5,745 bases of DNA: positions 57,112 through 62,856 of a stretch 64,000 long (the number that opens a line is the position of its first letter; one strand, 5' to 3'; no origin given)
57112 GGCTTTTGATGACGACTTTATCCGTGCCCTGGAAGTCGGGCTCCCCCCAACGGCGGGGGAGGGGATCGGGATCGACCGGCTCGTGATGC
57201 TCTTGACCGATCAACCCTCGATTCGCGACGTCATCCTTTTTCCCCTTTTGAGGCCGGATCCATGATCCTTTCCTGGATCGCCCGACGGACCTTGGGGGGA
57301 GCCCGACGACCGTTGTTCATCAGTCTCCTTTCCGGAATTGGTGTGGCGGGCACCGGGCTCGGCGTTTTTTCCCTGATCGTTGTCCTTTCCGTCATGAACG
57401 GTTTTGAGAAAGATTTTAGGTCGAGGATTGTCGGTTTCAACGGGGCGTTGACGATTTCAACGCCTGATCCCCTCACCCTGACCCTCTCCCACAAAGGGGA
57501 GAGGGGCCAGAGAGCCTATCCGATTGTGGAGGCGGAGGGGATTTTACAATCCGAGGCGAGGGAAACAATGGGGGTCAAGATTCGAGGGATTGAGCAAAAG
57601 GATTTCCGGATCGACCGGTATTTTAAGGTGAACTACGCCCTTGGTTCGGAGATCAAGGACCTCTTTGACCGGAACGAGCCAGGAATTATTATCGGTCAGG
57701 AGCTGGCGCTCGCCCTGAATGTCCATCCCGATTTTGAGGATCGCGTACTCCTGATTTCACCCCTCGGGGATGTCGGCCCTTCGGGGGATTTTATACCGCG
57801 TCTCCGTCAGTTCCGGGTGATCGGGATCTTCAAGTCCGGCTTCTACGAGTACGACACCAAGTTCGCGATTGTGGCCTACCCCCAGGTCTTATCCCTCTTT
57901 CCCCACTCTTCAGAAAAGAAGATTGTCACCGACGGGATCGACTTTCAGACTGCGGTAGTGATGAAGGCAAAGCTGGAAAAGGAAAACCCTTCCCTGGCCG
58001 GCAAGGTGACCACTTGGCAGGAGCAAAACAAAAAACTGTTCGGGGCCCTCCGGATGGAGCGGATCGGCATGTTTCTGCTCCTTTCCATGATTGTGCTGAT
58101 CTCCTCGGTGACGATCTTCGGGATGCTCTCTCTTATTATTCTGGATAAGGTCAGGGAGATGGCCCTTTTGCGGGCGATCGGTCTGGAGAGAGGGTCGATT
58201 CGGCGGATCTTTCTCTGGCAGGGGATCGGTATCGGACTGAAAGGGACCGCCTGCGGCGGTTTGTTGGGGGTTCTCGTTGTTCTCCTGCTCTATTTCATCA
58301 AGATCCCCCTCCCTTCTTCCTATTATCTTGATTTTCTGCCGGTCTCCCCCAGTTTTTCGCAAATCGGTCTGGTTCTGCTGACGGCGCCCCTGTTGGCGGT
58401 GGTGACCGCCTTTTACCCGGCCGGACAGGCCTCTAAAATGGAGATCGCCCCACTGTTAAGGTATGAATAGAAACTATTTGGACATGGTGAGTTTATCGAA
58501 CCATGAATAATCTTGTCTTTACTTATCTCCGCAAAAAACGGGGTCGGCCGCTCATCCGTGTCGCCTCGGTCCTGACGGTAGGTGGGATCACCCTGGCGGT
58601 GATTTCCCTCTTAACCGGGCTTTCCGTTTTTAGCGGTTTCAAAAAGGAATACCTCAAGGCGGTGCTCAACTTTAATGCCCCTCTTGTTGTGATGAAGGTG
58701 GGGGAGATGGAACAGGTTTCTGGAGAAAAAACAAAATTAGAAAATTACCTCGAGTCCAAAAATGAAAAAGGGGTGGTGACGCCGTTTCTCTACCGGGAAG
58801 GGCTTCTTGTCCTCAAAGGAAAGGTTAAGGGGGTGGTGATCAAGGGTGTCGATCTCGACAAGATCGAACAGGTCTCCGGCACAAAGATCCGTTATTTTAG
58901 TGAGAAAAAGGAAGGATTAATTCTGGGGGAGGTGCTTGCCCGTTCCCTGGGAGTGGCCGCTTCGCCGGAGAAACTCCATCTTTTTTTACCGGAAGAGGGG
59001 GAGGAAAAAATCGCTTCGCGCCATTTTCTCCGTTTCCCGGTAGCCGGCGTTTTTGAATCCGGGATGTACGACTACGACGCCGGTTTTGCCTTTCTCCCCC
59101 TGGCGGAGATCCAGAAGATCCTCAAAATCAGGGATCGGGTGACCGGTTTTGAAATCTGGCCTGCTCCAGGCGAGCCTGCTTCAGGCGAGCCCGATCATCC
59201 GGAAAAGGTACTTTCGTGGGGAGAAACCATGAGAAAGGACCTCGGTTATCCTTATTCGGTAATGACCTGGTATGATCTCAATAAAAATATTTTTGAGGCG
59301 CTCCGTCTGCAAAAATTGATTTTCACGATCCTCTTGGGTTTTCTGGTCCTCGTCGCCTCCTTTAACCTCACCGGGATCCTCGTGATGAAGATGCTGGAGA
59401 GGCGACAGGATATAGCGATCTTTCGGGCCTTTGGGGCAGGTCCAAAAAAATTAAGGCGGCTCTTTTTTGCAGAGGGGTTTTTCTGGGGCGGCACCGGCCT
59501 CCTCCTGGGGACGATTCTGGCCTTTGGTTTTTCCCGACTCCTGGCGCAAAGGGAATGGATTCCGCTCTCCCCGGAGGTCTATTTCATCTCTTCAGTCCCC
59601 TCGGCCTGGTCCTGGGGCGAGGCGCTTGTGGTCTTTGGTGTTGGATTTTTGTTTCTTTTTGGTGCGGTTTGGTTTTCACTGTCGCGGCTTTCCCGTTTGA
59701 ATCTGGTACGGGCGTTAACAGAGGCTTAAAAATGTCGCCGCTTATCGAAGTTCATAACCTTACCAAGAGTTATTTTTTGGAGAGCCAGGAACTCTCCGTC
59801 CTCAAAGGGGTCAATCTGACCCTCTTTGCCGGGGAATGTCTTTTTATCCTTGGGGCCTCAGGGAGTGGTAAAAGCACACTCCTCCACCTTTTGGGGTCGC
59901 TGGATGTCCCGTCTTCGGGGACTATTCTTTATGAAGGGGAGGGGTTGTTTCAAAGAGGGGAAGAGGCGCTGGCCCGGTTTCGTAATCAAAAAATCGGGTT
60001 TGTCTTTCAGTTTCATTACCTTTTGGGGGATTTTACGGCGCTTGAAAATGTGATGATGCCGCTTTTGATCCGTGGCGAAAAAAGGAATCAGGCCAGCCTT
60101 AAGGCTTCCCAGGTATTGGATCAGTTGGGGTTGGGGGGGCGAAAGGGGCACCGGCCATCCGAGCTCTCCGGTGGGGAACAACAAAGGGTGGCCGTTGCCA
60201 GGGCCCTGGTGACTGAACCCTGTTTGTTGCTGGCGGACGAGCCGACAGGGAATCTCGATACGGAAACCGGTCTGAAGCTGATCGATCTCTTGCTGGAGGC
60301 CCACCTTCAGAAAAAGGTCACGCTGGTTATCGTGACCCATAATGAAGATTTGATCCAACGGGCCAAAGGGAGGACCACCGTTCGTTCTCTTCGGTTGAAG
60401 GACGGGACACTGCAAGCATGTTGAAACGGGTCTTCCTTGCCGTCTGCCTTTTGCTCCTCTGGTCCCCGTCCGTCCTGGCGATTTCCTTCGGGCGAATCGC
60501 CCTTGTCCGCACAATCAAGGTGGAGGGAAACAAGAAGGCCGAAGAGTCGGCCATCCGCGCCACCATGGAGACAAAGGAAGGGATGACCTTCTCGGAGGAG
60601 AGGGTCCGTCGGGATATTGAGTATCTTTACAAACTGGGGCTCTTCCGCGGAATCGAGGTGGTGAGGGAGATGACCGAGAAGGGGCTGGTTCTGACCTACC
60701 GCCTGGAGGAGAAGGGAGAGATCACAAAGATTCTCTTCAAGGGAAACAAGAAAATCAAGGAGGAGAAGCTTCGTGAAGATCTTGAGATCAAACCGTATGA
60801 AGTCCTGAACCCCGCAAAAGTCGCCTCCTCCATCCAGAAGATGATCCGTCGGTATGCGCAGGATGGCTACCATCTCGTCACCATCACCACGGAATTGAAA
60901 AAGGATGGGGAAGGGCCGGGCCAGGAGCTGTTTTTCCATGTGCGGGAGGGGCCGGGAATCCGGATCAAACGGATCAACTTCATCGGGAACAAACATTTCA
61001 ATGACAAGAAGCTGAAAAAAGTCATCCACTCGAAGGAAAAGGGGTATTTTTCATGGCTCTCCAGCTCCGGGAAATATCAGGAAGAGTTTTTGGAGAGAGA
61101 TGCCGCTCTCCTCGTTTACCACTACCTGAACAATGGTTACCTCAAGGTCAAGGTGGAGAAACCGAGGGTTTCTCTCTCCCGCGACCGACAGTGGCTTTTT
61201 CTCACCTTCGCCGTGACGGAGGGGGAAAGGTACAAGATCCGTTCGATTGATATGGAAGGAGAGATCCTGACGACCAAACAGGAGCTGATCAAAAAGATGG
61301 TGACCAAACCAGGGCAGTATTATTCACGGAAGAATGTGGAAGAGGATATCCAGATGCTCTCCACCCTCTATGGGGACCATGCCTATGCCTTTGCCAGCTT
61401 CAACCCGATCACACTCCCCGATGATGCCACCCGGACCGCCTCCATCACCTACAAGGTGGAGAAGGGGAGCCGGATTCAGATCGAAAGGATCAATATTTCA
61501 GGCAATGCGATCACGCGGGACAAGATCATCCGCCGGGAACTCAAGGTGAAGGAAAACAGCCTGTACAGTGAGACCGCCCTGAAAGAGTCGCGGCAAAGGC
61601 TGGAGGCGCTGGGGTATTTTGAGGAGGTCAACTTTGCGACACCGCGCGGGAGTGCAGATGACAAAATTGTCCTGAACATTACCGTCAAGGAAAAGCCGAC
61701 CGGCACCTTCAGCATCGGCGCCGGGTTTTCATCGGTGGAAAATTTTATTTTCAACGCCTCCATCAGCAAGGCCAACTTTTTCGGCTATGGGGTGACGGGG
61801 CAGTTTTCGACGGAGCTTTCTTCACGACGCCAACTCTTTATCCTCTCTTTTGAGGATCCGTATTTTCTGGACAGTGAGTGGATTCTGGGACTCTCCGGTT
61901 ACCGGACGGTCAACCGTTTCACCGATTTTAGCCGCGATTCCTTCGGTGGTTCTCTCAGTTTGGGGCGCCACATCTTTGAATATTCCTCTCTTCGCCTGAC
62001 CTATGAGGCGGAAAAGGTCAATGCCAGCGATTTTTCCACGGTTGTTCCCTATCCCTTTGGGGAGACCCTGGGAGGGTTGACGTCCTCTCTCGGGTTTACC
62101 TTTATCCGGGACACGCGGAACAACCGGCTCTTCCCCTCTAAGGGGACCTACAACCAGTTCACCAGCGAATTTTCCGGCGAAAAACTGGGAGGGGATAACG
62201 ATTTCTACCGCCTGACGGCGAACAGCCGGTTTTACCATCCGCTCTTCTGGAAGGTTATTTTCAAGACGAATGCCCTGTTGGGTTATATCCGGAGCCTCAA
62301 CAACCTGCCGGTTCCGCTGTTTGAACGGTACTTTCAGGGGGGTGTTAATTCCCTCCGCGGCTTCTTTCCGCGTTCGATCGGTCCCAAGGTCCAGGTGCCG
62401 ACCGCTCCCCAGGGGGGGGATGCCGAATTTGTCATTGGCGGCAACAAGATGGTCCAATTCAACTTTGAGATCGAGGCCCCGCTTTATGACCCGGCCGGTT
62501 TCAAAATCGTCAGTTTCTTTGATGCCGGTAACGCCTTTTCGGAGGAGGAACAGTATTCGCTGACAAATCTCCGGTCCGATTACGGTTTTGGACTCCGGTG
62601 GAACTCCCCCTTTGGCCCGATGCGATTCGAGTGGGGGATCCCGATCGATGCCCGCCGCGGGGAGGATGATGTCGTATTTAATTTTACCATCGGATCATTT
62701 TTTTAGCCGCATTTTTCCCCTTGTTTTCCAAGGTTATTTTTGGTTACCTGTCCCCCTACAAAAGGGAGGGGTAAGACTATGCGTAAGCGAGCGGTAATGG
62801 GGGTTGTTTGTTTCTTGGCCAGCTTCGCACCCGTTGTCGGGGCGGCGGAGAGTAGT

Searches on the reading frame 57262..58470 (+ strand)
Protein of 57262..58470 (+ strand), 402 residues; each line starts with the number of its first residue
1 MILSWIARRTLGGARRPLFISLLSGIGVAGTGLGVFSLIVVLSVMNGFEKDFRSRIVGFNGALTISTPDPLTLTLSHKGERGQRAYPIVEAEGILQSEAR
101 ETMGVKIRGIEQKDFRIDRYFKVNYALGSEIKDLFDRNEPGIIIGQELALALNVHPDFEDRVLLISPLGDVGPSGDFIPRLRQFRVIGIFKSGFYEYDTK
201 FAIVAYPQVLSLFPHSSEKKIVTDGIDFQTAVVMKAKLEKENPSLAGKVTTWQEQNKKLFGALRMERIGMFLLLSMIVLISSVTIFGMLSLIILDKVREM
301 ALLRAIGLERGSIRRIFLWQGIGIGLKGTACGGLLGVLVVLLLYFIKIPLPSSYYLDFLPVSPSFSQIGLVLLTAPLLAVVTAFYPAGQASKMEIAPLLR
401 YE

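Call 14: search_protein_families(library=pfam, proteins=[window:57262-58470:+])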
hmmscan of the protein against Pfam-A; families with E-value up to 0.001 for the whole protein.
window:57262-58470:+ (402 aa): 2 families
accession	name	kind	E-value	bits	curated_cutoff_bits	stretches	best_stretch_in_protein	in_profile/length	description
PF02687.27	FtsX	-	3e-14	53.5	25.5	1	272-395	2-120/120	FtsX-like permease C-terminal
PF12704.14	MacB_PCD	-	3e-09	37.9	27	1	28-209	5-176/207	MacB-like periplasmic core domain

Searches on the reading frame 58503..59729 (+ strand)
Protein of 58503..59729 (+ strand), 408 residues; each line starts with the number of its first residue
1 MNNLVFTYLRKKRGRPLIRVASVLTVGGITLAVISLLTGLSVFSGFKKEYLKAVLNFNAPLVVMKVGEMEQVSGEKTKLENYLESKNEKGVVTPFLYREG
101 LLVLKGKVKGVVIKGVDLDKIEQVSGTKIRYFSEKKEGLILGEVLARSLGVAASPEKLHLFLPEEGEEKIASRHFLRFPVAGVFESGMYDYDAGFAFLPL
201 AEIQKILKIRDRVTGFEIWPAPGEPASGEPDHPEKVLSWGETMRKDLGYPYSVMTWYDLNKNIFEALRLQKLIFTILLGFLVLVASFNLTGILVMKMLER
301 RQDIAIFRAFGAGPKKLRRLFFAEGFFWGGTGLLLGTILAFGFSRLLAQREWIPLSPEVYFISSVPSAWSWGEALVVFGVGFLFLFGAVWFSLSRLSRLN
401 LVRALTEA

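Call 14: search_protein_families(library=pfam, proteins=[window:58503-59729:+])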
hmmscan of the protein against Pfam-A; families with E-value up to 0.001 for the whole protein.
window:58503-59729:+ (408 aa): 2 families
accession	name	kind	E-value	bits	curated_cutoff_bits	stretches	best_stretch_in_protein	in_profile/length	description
PF02687.27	FtsX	-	8.9e-17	61.7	25.5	1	276-400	2-119/120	FtsX-like permease C-terminal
PF12704.14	MacB_PCD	-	8.8e-07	29.8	27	1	22-224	1-195/207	MacB-like periplasmic core domain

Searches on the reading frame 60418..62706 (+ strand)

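Call 14: search_protein_families(library=pfam, proteins=[window:60418-62706:+])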
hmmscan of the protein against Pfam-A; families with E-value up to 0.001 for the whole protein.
window:60418-62706:+ (762 aa): 3 families
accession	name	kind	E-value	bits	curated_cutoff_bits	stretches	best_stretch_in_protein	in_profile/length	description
PF07244.20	POTRA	-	2.8e-66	220.6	21.3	5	354-426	2-79/79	Surface antigen variable number repeat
PF01103.29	Omp85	-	1.1e-62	212.9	24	1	453-762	1-325/325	Omp85 superfamily domain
PF08478.15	POTRA_1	-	3.1e-09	37.4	23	0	355-404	3-52/69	POTRA domain, FtsQ-type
